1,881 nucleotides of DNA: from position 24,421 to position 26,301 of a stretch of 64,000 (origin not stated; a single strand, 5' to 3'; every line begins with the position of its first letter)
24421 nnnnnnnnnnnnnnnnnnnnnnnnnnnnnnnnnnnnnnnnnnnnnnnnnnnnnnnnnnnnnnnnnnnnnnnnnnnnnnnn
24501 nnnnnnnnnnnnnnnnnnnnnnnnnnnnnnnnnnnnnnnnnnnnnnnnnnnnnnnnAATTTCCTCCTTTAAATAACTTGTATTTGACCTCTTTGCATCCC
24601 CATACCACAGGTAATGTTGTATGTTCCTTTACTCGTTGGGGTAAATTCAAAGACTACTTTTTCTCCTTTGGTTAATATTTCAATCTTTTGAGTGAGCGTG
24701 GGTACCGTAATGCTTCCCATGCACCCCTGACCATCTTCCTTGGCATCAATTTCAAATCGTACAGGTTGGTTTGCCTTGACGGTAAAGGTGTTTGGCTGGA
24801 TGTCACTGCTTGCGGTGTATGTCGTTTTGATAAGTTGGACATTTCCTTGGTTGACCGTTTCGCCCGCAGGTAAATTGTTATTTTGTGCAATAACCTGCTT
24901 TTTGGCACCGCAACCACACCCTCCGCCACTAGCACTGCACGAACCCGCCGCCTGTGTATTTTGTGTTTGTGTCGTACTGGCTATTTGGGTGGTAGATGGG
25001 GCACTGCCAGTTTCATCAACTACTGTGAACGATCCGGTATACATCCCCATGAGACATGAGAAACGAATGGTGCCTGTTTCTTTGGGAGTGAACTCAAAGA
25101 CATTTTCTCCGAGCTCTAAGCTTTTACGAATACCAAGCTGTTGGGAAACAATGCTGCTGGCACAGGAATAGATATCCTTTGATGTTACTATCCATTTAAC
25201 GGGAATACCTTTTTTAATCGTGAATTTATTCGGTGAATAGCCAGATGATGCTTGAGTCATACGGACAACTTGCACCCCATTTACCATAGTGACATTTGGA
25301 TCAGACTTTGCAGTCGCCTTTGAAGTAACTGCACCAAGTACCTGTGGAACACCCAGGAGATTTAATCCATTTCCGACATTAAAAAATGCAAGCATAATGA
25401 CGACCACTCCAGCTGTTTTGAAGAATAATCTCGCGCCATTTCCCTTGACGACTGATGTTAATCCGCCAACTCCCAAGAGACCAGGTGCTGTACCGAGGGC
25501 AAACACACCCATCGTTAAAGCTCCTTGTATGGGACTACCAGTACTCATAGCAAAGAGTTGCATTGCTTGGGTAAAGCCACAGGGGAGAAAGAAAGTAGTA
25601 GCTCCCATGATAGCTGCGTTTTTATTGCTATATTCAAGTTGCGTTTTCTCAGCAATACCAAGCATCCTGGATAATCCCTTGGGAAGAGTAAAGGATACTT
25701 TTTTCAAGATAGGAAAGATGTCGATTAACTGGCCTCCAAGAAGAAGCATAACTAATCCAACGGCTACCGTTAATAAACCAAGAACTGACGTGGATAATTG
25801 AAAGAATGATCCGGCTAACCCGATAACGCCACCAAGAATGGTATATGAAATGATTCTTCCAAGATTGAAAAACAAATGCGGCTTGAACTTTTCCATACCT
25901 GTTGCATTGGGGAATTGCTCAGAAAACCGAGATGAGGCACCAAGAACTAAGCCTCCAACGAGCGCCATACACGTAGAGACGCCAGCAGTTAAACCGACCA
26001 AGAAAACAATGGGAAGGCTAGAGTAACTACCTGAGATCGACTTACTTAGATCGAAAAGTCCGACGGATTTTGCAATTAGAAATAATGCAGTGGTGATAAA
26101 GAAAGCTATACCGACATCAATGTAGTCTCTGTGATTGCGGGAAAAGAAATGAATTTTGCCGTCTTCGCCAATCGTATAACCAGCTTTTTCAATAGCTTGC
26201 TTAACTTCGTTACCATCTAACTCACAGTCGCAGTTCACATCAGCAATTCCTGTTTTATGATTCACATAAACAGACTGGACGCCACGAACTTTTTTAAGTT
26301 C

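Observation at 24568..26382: HMA / DsbD_2-like membrane domain / two cupredoxin-like domains in one polypeptide, with a free-standing paralog at 30768-31157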

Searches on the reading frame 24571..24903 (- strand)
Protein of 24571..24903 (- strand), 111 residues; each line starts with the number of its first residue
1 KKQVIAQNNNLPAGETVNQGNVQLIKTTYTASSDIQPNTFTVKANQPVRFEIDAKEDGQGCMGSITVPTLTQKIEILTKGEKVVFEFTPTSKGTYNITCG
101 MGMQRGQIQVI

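Call 17: search_solved_structures(query=window:24571-24903:-, max_evalue=10, show_alignments=3)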
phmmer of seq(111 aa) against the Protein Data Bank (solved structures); distinct sequences matched with E-value up to 10: 11.
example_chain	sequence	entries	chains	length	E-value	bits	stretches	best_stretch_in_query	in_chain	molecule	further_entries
2mry_A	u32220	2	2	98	3.2e-06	30.5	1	35-108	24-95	Uncharacterized protein | CupA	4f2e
4f2f_A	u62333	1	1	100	0.022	18.2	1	79-110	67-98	Cation-transporting ATPase, E1-E2 family protein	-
7ouv_A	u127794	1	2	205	0.045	17.2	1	38-102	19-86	Isoform 2 of Filamin-C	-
7ouu_A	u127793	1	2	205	0.046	17.1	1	38-102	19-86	Isoform 2 of Filamin-C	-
2d7m_A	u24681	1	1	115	0.1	16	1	38-102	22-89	Filamin-C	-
7p0e_A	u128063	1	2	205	0.13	15.6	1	38-102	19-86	Isoform 2 of Filamin-C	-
6wyt_H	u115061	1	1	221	0.42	14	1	23-102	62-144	MuSK1B heavy chain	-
2di9_A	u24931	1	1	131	0.64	13.4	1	45-97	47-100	Filamin-B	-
1pla_A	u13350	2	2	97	0.69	13.3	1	36-101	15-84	PLASTOCYANIN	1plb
7lud_H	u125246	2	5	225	0.81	13.1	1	5-102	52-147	ADI-14442 Fab Heavy chain | Heavy chain of human antibody Fab ADI-14442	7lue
2e9j_A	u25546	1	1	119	0.88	13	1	36-66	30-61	Filamin-B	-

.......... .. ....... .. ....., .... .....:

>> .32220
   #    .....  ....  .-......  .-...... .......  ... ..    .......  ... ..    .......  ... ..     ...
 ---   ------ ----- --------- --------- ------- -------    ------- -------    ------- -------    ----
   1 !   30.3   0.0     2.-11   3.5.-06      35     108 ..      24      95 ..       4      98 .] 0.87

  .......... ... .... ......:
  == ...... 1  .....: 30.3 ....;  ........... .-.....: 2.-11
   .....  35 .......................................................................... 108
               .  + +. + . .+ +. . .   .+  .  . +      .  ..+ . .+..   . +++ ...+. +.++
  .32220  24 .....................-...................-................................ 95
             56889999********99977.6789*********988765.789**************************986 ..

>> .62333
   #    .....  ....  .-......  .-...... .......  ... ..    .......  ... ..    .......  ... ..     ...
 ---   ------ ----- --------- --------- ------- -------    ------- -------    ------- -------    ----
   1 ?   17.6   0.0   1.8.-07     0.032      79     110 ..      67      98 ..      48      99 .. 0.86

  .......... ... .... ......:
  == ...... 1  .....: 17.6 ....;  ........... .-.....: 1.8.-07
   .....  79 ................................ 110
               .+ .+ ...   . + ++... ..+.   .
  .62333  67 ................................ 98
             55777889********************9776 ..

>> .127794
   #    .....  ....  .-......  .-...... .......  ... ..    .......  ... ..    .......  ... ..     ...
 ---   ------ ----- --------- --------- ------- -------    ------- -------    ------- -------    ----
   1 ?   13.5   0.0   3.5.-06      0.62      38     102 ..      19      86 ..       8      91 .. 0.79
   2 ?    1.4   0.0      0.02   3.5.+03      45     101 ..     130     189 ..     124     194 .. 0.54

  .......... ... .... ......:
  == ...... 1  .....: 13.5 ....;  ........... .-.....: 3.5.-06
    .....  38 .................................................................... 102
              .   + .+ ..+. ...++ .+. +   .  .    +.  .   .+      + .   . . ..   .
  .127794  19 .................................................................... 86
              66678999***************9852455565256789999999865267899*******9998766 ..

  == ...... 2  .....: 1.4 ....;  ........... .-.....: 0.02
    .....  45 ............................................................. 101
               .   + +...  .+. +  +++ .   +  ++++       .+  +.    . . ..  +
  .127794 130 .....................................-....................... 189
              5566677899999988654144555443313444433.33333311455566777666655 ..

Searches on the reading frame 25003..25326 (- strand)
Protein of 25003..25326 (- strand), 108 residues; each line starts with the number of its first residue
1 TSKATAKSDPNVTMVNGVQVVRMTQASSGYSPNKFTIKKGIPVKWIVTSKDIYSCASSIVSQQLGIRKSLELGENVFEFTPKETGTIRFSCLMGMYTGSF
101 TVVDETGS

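Call 16: search_solved_structures(query=window:25003-25326:-, max_evalue=10, show_alignments=3)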
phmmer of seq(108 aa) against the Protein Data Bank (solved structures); distinct sequences matched with E-value up to 10: 7.
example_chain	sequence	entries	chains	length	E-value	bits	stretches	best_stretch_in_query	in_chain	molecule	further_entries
4f2f_A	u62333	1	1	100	3.3e-12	49.8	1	13-104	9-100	Cation-transporting ATPase, E1-E2 family protein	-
2mry_A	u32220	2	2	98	9.5e-12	48.3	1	14-101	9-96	Uncharacterized protein | CupA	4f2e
4u08_A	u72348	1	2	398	0.017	18.7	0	64-88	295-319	LIC11098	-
4u06_A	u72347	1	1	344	0.047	17.2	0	62-101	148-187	LIC10831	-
7yjw_A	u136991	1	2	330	0.13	15.8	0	67-98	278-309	Membrane protein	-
4u09_A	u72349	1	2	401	0.15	15.6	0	54-90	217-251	LIC12759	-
1iby_A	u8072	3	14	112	0.3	14.6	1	15-92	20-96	NITROSOCYANIN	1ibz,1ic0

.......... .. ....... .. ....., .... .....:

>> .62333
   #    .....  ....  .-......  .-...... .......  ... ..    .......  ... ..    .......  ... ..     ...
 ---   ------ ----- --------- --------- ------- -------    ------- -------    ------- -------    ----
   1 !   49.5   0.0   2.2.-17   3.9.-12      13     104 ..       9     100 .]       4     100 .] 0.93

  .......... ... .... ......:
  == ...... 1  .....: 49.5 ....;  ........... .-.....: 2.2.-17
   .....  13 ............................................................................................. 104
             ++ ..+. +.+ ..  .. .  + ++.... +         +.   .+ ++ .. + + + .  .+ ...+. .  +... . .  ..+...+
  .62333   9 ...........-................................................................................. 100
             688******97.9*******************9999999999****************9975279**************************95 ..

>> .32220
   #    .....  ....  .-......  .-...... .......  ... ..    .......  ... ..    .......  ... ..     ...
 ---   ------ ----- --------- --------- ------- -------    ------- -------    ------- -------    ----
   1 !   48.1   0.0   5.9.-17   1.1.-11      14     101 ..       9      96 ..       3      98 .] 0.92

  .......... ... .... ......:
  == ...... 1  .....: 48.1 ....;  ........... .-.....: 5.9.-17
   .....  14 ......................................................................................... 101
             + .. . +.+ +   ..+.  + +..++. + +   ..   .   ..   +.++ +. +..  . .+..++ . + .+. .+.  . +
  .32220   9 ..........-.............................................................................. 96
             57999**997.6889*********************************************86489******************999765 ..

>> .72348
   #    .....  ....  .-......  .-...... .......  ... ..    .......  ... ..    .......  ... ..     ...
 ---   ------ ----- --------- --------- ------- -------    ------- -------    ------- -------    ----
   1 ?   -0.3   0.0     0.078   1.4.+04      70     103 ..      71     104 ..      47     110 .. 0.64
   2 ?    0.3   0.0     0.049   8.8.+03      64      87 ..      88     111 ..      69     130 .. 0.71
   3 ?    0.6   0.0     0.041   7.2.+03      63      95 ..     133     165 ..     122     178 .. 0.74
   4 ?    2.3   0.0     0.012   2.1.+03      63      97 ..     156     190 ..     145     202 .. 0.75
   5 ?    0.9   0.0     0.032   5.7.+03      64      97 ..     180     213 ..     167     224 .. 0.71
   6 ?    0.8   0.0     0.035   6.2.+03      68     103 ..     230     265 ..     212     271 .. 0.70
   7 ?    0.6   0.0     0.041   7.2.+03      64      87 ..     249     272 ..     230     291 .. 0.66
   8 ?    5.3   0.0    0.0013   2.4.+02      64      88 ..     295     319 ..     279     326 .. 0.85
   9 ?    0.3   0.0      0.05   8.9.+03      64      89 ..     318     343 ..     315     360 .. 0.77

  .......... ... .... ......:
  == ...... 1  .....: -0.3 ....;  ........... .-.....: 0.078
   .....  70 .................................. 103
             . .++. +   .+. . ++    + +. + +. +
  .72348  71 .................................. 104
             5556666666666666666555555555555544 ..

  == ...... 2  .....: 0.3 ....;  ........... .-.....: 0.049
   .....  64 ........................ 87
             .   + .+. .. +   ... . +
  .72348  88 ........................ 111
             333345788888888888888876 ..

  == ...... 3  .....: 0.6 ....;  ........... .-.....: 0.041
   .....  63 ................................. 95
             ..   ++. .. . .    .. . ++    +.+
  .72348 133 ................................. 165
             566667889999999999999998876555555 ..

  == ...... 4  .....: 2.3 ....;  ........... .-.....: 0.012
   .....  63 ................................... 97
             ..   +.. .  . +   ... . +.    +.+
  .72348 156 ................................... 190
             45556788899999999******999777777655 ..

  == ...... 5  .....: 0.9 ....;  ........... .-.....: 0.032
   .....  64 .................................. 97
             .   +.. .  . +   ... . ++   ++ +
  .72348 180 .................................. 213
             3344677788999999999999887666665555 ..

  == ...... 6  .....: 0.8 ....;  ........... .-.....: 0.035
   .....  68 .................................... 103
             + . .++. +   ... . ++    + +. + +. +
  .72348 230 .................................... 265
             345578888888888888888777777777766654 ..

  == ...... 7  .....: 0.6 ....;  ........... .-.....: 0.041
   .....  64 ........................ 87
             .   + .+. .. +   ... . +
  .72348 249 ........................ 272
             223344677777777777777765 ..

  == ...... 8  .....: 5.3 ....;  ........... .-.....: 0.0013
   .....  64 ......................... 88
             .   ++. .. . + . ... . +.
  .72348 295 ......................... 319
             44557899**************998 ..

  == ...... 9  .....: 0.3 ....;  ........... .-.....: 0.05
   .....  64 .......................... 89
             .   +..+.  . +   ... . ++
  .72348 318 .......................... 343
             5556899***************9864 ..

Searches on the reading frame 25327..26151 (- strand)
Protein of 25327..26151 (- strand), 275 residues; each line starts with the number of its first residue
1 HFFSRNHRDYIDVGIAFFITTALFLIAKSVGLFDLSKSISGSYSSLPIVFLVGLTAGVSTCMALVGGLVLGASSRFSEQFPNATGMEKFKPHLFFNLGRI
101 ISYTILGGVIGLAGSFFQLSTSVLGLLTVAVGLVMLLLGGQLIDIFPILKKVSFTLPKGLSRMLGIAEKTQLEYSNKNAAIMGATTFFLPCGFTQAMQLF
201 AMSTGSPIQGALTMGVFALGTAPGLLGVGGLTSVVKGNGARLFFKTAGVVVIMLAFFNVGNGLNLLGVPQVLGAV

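Call 36: search_solved_structures(query=A2, max_evalue=10, show_alignments=2)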
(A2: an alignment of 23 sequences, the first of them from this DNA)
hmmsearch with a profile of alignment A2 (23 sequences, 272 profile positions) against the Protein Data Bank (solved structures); distinct sequences matched with E-value up to 10: 0.

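Call 46: predict_structure(alignment_id=A2)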
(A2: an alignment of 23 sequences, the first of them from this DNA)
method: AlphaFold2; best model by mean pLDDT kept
length: 275 residues; sequences in the alignment: 23
mean_pLDDT: 86.1   pTM: 0.81
mean pLDDT of the five models: 86.1, 84.3, 83.2, 82.6, 82.3
residues with pLDDT >= 90: 134; 70-90: 110; 50-70: 28; < 50: 3
segments of 3 or more residues with pLDDT < 50: 273-275
pLDDT, mean of each block of 10 residues (from residue 1): 89 93 89 67 74 87 85 86 91 94 97 90 91 92 88 74 67 77 90 90 94 96 91 84 90 91 86 50
secondary structure, 60 per line:
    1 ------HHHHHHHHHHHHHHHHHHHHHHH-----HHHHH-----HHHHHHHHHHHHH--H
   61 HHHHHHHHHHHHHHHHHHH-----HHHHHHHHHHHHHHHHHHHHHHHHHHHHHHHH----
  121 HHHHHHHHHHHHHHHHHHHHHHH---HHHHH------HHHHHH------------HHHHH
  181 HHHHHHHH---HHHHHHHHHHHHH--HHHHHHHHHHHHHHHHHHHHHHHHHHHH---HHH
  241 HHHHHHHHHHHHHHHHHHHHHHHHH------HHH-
elements in order: H7-29 H35-39 H45-57 H60-79 H85-116 H121-143 H147-151 H158-163 H176-188 H192-204 H207-234 H238-265

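Call 49: fold_search(model_id=the predicted structure, library=pdb)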
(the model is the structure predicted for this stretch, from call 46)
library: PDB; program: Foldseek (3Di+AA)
matches with E <= 10: 261; with E <= 0.001: 0
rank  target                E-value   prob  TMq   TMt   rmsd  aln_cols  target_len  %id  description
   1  9qtq_G                3.1e-01  0.12  0.15  0.16  21.0       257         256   18  Structure of the energy converting methyltransferase (Mtr) of Methanosarcina mazei in complex with a novel protein bin (released 2025-12-24)
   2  8wx5_A                5.7e-01  0.33  0.27  0.18  11.1       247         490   15  Cryo-EM structure of human SLC15A4 in complex with TASL (inward-facing open) (released 2023-12-13)
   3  5oon                  7.8e-01  0.09  0.16  0.16  19.0       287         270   15  Structure of Undecaprenyl-Pyrophosphate Phosphatase, BacA (released 2018-03-21)
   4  7d5p_B                9.0e-01  0.33  0.28  0.22  11.1       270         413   10  Structure of NorC transporter in an outward-open conformation in complex with a single-chain Indian camelid antibody (released 2021-06-09)
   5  6ivo_E                9.8e-01  0.04  0.12  0.12  25.7       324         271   12  Crystal structure of a membrane protein P208A (released 2019-11-06)
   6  8pnl_C                1.1e+00  0.30  0.29  0.21  10.2       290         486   13  Outward-open conformation of a Major Facilitator Superfamily (MFS) transporter MHAS2168, a homologue of Rv1410 from M. (released 2023-10-18)
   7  6ivp_D                1.1e+00  0.05  0.12  0.12  25.1       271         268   10  Crystal structure of a membrane protein P262A (released 2019-11-06)
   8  6wbv_A                1.1e+00  0.12  0.20  0.14  22.9       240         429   13  Structure of human ferroportin bound to hepcidin and cobalt in lipid nanodisc (released 2020-09-09)
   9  4wd7_E                1.2e+00  0.05  0.12  0.12  21.9       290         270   13  Crystal structure of a bacterial Bestrophin homolog from Klebsiella pneumoniae by Zn-SAD phasing (released 2014-10-01)
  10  5l22_A                1.2e+00  0.05  0.12  0.08  21.4       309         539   14  PrtD T1SS ABC transporter (released 2017-03-08)
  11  6cse_C                1.3e+00  0.08  0.18  0.13  20.3       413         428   14  Crystal structure of sodium/alanine symporter AgcS with L-alanine bound (released 2019-01-30)
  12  5y78_A                1.3e+00  0.04  0.11  0.10  19.9       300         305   10  Crystal structure of the triose-phosphate/phosphate translocator in complex with inorganic phosphate (released 2017-10-04)
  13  8q3v_C                1.4e+00  0.07  0.16  0.17  21.2       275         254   14  Cryo-EM structure of the methanogenic Na+ translocating N5-methyl-H4MPT:CoM methyltransferase complex (released 2024-07-10)
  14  9e5c_6c               1.4e+00  0.03  0.10  0.02  54.1       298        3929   13  Cryo-EM structure of 96 nm repeat of microtubule doublet from T. brucei flagellum (released 2025-03-12)
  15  4kpp_A                1.5e+00  0.08  0.20  0.16  21.0       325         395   13  Crystal Structure of H+/Ca2+ Exchanger CAX (released 2013-06-26)
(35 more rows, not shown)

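Call 59: search_protein_families(library=pfam, proteins=[window:25327-26151:-], max_evalue=10)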
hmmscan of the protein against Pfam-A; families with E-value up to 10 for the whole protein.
seq(275 aa): 1 family
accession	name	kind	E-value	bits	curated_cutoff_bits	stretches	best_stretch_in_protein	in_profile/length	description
PF13386.12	DsbD_2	-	2.3e-34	119.5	24.9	1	49-255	2-197/199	Cytochrome C biogenesis protein transmembrane region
